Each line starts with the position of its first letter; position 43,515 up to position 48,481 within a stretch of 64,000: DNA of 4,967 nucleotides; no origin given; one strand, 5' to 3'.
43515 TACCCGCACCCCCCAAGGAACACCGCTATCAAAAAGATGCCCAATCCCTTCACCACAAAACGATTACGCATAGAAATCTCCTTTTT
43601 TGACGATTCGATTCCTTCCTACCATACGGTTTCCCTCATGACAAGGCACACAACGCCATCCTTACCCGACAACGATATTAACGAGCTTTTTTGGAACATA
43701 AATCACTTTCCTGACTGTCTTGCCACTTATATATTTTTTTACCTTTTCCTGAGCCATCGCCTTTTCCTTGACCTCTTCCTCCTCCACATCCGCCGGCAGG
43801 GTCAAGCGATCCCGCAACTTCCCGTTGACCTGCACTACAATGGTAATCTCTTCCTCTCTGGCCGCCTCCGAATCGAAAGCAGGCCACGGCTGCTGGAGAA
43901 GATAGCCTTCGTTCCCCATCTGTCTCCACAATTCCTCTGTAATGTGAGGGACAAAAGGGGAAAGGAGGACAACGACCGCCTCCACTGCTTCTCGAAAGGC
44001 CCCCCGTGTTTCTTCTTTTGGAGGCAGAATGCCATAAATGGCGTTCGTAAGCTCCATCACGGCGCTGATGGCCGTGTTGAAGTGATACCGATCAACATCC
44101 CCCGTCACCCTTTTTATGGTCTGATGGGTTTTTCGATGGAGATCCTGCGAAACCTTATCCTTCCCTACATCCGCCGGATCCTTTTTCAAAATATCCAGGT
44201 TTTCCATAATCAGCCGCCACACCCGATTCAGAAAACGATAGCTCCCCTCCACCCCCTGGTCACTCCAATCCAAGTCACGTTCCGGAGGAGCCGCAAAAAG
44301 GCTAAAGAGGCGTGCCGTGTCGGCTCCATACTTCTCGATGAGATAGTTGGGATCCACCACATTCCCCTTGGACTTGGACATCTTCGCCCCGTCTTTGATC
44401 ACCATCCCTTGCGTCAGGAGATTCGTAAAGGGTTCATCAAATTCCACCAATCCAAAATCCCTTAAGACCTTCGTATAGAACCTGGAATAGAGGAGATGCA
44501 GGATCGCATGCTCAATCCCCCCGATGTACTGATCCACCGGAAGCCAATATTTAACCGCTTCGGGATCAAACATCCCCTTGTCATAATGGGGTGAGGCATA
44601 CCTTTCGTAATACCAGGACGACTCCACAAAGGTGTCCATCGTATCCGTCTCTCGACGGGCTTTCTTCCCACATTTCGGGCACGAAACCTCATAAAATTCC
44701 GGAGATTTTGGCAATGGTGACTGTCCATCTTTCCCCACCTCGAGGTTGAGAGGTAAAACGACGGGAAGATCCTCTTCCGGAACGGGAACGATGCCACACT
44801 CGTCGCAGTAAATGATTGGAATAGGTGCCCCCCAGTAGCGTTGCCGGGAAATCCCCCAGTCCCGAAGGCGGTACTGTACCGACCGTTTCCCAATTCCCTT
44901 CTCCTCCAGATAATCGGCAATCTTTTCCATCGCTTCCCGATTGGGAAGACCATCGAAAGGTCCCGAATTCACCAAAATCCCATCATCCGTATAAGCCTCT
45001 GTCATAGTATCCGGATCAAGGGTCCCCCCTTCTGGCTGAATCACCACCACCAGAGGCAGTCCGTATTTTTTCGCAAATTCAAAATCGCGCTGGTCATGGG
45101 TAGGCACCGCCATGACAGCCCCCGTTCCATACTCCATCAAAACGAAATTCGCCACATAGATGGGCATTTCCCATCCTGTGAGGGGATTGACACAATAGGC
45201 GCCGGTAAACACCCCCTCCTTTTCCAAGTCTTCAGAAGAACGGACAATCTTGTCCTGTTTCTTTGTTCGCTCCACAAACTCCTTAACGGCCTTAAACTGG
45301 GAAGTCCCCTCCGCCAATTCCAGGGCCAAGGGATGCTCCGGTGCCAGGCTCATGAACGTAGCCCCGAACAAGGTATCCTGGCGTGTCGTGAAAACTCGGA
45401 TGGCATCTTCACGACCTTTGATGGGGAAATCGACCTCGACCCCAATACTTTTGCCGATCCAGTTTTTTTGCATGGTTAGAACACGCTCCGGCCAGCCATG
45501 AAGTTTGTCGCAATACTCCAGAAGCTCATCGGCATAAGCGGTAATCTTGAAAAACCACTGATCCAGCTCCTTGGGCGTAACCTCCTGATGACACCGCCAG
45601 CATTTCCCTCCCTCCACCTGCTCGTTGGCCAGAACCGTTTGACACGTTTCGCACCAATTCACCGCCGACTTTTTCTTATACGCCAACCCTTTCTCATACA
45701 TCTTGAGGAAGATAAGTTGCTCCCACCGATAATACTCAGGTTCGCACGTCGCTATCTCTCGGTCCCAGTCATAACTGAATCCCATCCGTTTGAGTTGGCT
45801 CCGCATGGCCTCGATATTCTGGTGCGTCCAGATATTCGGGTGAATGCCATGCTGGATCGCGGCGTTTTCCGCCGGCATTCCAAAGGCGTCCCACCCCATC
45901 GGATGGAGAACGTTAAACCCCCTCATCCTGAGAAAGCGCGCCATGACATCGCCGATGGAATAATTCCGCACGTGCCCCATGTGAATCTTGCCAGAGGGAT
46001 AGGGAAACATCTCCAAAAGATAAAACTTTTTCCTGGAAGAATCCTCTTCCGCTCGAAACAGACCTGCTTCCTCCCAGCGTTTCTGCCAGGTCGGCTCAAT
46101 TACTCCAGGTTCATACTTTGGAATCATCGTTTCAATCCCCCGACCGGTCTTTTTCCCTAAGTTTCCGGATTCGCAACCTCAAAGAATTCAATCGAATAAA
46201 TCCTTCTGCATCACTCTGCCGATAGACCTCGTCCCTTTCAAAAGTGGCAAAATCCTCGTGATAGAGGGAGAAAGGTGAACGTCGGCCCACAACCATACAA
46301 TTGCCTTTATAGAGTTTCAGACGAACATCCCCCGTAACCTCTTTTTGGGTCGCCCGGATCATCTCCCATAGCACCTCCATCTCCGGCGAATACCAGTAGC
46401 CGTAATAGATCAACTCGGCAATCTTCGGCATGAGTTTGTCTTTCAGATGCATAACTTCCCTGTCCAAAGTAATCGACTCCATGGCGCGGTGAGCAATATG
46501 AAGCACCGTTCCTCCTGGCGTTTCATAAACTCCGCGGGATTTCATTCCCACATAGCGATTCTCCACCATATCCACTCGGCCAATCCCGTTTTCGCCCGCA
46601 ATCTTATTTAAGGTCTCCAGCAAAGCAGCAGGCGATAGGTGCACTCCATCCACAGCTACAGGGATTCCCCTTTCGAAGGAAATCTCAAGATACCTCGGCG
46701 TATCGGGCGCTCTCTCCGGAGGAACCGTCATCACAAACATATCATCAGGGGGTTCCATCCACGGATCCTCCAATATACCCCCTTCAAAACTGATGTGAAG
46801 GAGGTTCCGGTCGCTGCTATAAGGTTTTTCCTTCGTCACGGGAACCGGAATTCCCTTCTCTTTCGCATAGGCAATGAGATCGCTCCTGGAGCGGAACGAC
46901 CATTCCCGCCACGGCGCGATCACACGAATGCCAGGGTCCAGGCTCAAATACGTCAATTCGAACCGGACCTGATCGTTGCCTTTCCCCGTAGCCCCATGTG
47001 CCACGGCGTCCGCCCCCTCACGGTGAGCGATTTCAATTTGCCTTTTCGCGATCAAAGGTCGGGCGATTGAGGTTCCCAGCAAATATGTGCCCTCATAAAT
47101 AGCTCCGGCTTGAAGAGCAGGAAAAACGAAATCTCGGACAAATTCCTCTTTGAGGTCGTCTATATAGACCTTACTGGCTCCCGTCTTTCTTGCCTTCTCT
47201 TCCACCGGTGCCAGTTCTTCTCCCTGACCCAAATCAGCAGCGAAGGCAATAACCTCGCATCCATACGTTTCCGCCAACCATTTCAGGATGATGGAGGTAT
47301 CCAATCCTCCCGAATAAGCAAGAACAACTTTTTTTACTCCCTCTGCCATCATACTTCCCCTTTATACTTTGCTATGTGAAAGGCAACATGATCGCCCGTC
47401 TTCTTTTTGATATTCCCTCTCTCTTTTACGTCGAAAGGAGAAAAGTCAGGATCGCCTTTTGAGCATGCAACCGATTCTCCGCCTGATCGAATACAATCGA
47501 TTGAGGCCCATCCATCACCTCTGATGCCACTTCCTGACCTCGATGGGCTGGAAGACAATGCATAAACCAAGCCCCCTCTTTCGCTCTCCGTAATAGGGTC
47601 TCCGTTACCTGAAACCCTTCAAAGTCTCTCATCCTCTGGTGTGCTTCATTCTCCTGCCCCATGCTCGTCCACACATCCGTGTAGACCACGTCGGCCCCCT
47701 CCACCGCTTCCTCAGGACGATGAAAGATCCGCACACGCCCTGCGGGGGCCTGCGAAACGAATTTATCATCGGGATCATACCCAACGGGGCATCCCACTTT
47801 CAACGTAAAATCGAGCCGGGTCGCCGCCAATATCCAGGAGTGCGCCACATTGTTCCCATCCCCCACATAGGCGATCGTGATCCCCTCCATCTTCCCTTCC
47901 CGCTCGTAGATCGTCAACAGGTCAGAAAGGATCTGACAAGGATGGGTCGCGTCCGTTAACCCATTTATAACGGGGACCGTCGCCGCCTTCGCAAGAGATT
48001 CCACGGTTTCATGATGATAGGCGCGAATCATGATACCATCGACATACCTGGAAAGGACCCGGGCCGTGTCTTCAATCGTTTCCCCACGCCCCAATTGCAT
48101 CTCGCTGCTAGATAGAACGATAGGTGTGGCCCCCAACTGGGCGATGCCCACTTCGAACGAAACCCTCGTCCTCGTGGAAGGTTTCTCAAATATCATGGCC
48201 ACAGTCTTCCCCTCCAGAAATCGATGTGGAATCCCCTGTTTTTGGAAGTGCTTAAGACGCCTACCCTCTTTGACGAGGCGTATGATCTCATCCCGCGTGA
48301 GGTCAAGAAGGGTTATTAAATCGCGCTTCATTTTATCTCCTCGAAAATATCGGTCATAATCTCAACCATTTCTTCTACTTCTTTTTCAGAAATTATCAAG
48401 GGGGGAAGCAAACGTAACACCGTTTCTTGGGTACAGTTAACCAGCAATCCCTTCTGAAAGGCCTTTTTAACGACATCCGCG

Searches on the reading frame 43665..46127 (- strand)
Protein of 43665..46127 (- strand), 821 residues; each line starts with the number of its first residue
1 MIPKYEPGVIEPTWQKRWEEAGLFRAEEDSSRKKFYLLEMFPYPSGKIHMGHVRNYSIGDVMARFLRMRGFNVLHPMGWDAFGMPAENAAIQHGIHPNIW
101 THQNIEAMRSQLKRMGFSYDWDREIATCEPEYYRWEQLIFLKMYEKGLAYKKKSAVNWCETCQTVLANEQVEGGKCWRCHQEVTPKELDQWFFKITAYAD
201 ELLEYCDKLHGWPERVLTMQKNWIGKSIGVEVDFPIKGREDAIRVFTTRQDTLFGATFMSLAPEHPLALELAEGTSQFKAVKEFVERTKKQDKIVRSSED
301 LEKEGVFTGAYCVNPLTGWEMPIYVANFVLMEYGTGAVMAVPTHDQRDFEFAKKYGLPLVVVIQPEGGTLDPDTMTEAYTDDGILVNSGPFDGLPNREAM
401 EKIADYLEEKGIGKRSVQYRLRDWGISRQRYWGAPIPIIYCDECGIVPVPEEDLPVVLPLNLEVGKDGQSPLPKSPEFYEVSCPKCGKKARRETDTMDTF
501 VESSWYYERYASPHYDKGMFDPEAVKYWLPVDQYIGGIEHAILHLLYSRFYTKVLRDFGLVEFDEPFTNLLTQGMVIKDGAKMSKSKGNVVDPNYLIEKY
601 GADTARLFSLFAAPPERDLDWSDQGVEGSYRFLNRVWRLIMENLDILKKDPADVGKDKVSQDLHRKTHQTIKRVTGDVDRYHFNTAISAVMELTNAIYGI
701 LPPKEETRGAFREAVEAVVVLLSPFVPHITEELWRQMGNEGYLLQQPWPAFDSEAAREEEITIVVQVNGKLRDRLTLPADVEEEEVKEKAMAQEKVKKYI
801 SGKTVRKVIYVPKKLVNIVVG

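Call 24: search_protein_families(library=ncbifam, proteins=[window:43665-46127:-], max_evalue=0.00001)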
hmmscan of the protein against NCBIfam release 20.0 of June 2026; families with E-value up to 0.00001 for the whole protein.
window:43665-46127:- (821 aa): 21 families
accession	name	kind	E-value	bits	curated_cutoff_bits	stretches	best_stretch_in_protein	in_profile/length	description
TIGR00396.1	leuS_bact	equivalog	0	1140.2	548.4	2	5-578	1-569/843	leucine--tRNA ligase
TIGR00422.1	valS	equivalog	4e-106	356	612.1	3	420-784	397-749/863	valine--tRNA ligase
NF009687.0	PRK13208.1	equivalog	1.3e-98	331.2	738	3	4-172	9-190/801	valine--tRNA ligase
NF004349.1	PRK05729.1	equivalog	4.8e-89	299.7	704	3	421-773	391-723/860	valine--tRNA ligase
NF008957.0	PRK12300.1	subfamily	1.2e-88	298.2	677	4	525-762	574-804/946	leucine--tRNA ligase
TIGR00395.1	leuS_arch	equivalog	1.6e-75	254.8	648.5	3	525-763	568-801/938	leucine--tRNA ligase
TIGR00392.1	ileS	equivalog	9.2e-75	252.4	621.4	3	421-791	460-835/861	isoleucine--tRNA ligase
NF011492.0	PRK14900.1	equivalog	2.1e-56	191.4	1783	3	421-737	407-707/1044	valine--tRNA ligase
NF000540.1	alt_ValS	exception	6e-52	176.7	900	3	422-767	430-773/827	valine--tRNA ligase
TIGR00398.1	metG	equivalog_domain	1.8e-44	152.4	336.35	2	42-184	8-147/530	methionine--tRNA ligase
NF008900.0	PRK12267.1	equivalog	9.4e-40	136.7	598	2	32-208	3-178/648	methionine--tRNA ligase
NF001100.0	PRK00133.1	equivalog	1.8e-36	125.9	587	3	41-182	13-151/676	methionine--tRNA ligase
NF000258.1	MupB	exception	2.5e-29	101.7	1900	2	418-629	435-634/1033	mupirocin-resistant isoleucine--tRNA ligase MupB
NF000257.1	MupA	exception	6e-29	100.4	1900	2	396-737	411-761/1024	mupirocin-resistant isoleucine--tRNA ligase MupA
NF040702.1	ileS_w_GNAT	exception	2.9e-26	91.4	1999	2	11-89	23-103/1100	isoleucine--tRNA ligase, N-acetyltransferase domain-containing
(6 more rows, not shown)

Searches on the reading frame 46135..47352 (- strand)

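Call 24: search_protein_families(library=ncbifam, proteins=[window:46135-47352:-], max_evalue=0.00001)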
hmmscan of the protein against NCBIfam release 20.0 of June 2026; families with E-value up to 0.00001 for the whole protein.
window:46135-47352:- (406 aa): 6 families
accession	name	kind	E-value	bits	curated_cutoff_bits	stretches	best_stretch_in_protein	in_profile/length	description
NF001770.0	PRK00509.1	equivalog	6.2e-193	641.3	334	1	6-400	4-398/401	argininosuccinate synthase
TIGR00032.1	argG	equivalog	4.3e-154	513.6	268.2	1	8-395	1-388/394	argininosuccinate synthase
NF010392.0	PRK13820.1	equivalog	2.6e-127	425.1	512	1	7-397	3-389/395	argininosuccinate synthase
NF003385.0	PRK04527.1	equivalog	6.9e-66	222.5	603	1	6-389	3-385/401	argininosuccinate synthase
NF038212.1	argG_rel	exception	7.5e-53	179.7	425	1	3-374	11-378/381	argininosuccinate synthase-related protein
NF003779.0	PRK05370.1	equivalog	7.2e-48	163.5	657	1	7-390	12-408/448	argininosuccinate synthase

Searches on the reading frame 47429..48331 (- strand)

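Call 24: search_protein_families(library=ncbifam, proteins=[window:47429-48331:-], max_evalue=0.00001)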
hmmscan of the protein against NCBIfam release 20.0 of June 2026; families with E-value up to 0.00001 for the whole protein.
window:47429-48331:- (301 aa): 16 families
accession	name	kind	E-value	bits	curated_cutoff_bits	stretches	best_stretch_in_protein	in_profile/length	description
NF001986.0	PRK00779.1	subfamily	2.8e-136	453.6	306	1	2-300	5-305/307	ornithine carbamoyltransferase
TIGR00658.1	orni_carb_tr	equivalog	1.7e-124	414.9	280.85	1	3-299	1-303/304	ornithine carbamoyltransferase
TIGR04384.1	putr_carbamoyl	exception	2.2e-91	306.4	500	1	4-299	1-307/330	putrescine carbamoyltransferase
NF011380.0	PRK14805.1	equivalog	6.6e-89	297.9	421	1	3-300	2-301/302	ornithine carbamoyltransferase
NF003286.0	PRK04284.1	subfamily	2.5e-76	256.9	515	1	2-296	6-327/332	ornithine carbamoyltransferase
NF002470.0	PRK01713.1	equivalog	2.8e-59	201.2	545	1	2-264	7-279/334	ornithine carbamoyltransferase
NF009213.0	PRK12562.1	subfamily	6e-59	200.1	559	2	2-263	6-278/334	ornithine carbamoyltransferase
NF003384.0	PRK04523.1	equivalog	5.4e-53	180.2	288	1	5-300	6-334/336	N-acetylornithine carbamoyltransferase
NF002032.1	PRK00856.1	equivalog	1.1e-52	179.1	263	1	3-298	1-296/297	aspartate carbamoyltransferase catalytic subunit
TIGR00670.1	asp_carb_tr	equivalog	1.2e-51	175.7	236.95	1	3-299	1-303/304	aspartate carbamoyltransferase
NF011379.0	PRK14804.1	equivalog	6e-48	163.5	373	1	4-299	8-309/311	ornithine carbamoyltransferase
NF008853.0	PRK11891.1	equivalog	1e-29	103.4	560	1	2-299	88-398/430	aspartate carbamoyltransferase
NF006046.0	PRK08192.1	equivalog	1.3e-27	97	512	1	7-299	11-317/339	aspartate carbamoyltransferase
NF010387.0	PRK13814.1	equivalog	9.6e-24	83.8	660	1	5-299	8-303/310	aspartate carbamoyltransferase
NF005538.0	PRK07200.1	equivalog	9.9e-17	61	453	1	3-262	22-333/396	knotted carbamoyltransferase YgeW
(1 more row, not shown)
